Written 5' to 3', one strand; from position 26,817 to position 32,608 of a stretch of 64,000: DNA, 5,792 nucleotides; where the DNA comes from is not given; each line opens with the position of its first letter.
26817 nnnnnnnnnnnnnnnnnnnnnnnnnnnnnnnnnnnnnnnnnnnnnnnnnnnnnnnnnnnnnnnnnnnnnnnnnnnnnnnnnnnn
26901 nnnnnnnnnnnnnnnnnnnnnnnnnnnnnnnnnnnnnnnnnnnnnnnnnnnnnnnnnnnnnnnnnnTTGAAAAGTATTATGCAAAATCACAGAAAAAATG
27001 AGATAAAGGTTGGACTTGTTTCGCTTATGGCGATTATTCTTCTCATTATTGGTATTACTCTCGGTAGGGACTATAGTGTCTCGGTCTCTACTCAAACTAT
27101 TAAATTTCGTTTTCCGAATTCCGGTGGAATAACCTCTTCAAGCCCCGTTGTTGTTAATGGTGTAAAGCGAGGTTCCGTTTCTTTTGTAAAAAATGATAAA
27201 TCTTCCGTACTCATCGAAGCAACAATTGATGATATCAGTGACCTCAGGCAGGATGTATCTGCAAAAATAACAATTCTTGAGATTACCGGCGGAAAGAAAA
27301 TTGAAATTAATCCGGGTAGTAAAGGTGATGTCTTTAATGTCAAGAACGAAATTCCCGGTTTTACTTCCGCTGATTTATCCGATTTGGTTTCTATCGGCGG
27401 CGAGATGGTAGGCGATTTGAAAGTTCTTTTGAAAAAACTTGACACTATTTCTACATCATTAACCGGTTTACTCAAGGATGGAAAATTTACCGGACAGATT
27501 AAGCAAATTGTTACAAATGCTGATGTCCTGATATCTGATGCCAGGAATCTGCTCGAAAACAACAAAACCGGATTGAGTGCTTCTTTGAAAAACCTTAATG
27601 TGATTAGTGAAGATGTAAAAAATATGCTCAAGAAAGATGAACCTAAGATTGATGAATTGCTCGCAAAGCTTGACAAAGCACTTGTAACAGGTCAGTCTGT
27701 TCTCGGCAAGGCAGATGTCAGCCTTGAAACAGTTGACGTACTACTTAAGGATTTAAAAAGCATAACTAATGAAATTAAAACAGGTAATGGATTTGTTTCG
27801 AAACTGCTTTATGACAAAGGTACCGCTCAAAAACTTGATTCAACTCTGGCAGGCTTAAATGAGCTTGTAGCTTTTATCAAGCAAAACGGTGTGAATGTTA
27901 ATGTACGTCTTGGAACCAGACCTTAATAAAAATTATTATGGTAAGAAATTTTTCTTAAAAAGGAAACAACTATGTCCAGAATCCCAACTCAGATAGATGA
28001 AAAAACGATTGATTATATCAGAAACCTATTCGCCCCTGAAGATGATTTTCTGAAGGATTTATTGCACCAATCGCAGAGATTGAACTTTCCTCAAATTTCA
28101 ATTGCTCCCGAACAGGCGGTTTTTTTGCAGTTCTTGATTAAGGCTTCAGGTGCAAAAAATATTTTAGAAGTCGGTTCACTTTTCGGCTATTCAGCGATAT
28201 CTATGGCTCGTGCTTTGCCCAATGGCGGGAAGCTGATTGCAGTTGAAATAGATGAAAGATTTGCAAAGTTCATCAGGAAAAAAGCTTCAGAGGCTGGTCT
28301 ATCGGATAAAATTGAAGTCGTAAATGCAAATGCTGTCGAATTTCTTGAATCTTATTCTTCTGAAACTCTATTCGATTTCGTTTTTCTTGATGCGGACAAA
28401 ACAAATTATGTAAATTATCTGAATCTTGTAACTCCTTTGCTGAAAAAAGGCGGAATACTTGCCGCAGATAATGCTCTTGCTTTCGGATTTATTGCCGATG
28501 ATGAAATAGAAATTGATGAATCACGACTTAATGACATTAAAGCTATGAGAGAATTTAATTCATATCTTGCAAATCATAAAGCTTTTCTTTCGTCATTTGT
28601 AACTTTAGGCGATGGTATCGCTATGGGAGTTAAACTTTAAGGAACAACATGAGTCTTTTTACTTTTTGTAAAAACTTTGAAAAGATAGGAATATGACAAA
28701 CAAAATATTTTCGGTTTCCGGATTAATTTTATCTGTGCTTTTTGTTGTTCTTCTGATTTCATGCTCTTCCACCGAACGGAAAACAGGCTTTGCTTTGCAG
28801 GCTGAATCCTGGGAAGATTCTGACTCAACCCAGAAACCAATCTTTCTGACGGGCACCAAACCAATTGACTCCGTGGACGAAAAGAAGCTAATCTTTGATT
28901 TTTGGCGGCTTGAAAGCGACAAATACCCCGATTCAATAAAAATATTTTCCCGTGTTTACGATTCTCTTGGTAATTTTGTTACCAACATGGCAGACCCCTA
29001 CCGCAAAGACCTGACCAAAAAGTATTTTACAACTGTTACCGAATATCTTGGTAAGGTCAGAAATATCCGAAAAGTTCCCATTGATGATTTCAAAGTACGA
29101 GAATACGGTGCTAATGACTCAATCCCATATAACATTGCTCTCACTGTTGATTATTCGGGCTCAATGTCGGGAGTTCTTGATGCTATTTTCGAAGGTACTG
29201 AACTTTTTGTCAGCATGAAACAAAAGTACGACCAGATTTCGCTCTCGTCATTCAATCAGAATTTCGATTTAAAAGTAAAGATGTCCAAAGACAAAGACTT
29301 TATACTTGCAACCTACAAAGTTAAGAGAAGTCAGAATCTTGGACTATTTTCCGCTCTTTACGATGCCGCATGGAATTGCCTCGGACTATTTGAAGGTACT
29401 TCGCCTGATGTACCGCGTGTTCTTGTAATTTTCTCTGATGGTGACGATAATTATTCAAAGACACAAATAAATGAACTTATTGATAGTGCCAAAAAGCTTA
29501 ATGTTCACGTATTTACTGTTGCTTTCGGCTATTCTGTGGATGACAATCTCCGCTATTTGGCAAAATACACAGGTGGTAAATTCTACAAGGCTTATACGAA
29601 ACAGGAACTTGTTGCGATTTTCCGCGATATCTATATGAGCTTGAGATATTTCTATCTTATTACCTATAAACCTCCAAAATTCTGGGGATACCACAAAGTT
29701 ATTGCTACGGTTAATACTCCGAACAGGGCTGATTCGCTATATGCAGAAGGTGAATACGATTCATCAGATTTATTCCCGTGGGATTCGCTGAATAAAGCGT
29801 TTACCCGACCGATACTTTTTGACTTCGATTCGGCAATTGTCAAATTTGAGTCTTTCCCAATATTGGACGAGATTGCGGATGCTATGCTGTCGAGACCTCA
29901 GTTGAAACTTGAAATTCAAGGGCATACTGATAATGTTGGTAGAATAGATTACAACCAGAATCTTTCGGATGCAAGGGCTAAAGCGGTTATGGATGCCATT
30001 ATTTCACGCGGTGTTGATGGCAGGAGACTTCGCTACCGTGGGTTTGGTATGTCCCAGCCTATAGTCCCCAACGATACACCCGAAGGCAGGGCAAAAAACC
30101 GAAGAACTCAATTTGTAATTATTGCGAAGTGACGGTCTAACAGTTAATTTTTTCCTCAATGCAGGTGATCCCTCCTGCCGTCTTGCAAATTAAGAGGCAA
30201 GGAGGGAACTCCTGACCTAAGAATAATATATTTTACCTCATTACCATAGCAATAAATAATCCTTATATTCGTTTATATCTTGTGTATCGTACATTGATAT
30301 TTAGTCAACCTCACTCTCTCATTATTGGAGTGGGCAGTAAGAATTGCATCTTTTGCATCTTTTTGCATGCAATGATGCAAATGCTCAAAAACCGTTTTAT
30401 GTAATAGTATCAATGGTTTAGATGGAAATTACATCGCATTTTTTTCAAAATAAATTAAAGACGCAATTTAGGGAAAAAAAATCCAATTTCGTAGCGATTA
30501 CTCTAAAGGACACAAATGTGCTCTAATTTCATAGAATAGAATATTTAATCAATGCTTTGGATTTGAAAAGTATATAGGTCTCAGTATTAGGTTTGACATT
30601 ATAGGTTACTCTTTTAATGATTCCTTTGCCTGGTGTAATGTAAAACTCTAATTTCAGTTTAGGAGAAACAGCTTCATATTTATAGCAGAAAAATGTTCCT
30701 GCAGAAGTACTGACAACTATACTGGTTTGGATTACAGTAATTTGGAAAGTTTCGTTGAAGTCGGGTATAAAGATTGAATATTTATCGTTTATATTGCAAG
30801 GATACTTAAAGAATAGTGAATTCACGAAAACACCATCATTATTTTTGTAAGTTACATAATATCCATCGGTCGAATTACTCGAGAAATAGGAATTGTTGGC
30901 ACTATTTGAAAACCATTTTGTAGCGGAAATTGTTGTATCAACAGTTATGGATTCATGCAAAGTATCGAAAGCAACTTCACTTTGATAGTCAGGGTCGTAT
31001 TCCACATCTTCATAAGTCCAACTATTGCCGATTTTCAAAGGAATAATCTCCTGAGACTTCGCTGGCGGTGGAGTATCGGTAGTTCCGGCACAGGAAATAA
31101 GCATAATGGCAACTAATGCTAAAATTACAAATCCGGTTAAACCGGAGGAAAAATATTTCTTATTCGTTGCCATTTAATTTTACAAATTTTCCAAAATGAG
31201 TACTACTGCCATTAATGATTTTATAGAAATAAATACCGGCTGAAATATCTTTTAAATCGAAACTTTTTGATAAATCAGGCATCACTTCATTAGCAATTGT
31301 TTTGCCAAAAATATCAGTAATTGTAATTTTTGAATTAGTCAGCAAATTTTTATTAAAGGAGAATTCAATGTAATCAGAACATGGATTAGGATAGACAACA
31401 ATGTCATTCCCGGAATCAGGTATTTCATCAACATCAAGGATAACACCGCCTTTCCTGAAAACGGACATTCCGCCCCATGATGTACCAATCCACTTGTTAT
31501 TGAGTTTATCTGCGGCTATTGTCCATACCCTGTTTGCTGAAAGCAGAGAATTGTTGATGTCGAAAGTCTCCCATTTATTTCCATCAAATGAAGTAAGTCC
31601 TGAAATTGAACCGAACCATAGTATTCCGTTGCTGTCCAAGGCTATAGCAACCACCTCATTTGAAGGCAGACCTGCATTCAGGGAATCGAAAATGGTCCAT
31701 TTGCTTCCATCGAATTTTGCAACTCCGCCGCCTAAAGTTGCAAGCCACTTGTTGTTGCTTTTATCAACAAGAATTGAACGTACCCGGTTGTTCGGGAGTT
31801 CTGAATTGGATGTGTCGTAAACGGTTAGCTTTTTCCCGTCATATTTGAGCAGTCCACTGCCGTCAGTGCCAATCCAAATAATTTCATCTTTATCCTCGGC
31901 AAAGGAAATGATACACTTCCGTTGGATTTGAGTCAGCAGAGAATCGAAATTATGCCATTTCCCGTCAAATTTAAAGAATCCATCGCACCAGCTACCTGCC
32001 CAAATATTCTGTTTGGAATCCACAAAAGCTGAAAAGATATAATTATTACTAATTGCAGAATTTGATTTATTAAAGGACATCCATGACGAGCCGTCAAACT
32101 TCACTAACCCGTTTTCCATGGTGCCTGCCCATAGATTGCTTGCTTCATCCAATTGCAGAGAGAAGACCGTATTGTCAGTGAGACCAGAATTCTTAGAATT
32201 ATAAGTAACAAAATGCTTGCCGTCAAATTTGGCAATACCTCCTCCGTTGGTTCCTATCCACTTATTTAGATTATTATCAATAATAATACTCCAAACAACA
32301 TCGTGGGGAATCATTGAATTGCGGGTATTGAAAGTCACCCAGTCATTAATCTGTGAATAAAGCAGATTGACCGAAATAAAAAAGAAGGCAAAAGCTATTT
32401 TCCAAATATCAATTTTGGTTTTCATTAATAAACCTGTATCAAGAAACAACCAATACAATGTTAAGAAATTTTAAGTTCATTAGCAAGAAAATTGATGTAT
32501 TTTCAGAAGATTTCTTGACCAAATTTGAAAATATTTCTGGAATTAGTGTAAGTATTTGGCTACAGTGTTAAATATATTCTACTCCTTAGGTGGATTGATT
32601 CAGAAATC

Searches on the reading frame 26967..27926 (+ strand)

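Call 18: search_protein_families(library=ncbifam, proteins=[window:26967-27926:+], max_evalue=0.001)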
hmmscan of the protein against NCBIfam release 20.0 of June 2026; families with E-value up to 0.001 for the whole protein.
window:26967-27926:+ (319 aa): 2 families
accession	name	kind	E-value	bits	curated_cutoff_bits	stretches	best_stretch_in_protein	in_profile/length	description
TIGR00996.1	Mtu_fam_mce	paralog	4.2e-14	52.4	140.5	1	17-130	7-122/291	MCE family protein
TIGR04430.1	OM_asym_MlaD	equivalog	5.9e-13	48.9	135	1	8-133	2-131/146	outer membrane lipid asymmetry maintenance protein MlaD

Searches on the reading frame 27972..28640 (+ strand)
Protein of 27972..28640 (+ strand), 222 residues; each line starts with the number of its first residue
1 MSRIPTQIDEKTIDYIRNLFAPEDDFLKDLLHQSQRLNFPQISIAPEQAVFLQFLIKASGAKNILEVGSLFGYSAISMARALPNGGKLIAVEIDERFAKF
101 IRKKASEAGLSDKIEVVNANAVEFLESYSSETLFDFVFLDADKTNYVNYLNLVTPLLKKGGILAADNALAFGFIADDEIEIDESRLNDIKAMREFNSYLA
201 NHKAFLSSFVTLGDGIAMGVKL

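Call 18: search_protein_families(library=ncbifam, proteins=[window:27972-28640:+], max_evalue=0.001)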
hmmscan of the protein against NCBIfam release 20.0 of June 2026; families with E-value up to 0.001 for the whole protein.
window:27972-28640:+ (222 aa): 11 families
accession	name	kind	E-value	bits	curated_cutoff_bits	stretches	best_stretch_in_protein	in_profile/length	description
TIGR02469.1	CbiT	equivalog_domain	6.4e-07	29.7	78.3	1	60-166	20-121/124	precorrin-6Y C5,15-methyltransferase (decarboxylating) subunit CbiT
NF010550.0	PRK13943.1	equivalog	9.6e-07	28.2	359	1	49-131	70-150/322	protein-L-isoaspartate O-methyltransferase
NF001556.0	PRK00377.1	equivalog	1.4e-06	28.3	238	1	62-168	42-146/198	cobalt-precorrin-6Y C(15)-methyltransferase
TIGR04364.1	methyltran_FxLD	equivalog_domain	1.8e-05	24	320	1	47-122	70-142/394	methyltransferase, FxLD system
NF011494.0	PRK14902.1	equivalog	1.8e-05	23.8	319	1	41-141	231-328/444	16S rRNA (cytosine(967)-C(5))-methyltransferase RsmB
NF010549.0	PRK13942.1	equivalog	0.0001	21.8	282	1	53-145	70-158/215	protein-L-isoaspartate O-methyltransferase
NF043040.1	corrin_prot_MT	hypoth_equivalog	0.00015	21.3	180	1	61-163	42-145/216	corrinoid protein-associated methyltransferase CpaM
TIGR00755.1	ksgA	equivalog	0.00026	20.4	171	1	59-130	28-93/256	16S rRNA (adenine(1518)-N(6)/adenine(1519)-N(6))-dimethyltransferase RsmA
TIGR02752.1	MenG_heptapren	equivalog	0.00043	19.9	419.85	1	61-155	46-136/231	demethylmenaquinone methyltransferase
NF005640.0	PRK07402.1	equivalog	0.00059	19.4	219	1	40-131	22-112/200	precorrin-6Y C5,15-methyltransferase subunit CbiT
NF040539.1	AST_met_ArsM_2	exception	0.00072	19.5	240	1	55-175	51-173/262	putative arsinothricin biosynthesis methyltransferase ArsM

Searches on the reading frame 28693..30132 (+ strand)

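Call 9: search_protein_families(library=pfam, proteins=[window:28693-30132:+], max_evalue=0.001)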
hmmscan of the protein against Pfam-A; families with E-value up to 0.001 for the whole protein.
window:28693-30132:+ (479 aa): 4 families
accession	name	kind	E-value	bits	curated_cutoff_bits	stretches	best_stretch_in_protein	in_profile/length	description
PF00691.25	OmpA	-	1.7e-20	73.6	27.2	1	375-470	1-98/98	OmpA family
PF00092.34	VWA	-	1e-09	39.3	23.8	1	147-305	1-167/174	von Willebrand factor type A domain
PF13768.12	VWA_3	-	5.1e-06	27.1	27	1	147-296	2-152/155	von Willebrand factor type A domain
PF13519.12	VWA_2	-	0.00017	22.6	27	1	150-250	3-106/107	von Willebrand factor type A domain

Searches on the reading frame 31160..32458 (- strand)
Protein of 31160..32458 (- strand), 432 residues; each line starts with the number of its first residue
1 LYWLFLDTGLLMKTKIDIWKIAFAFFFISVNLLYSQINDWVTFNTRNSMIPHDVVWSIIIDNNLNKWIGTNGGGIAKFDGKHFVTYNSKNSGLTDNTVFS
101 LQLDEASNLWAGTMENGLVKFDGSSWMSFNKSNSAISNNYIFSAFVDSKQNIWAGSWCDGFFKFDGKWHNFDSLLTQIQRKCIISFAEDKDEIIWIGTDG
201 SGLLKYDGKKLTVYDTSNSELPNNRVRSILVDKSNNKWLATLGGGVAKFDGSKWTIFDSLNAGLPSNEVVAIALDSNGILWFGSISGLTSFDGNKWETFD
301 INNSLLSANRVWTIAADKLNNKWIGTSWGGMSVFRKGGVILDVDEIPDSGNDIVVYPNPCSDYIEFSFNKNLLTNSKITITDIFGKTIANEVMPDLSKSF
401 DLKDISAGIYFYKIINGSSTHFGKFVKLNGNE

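Call 9: search_protein_families(library=pfam, proteins=[window:31160-32458:-], max_evalue=0.001)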
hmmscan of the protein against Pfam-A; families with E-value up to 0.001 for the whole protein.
window:31160-32458:- (432 aa): 3 families
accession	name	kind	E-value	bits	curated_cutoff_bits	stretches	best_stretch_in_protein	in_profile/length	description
PF07494.17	Reg_prop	-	3.3e-22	76.2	20.4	1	263-284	1-22/24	Two component regulator propeller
PF18962.6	Por_Secre_tail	-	2.9e-12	47.1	27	1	355-425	1-73/75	Secretion system C-terminal sorting domain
PF07177.19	Neuralized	-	1.4e-06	28.7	23.3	0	92-179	34-95/149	Neuralized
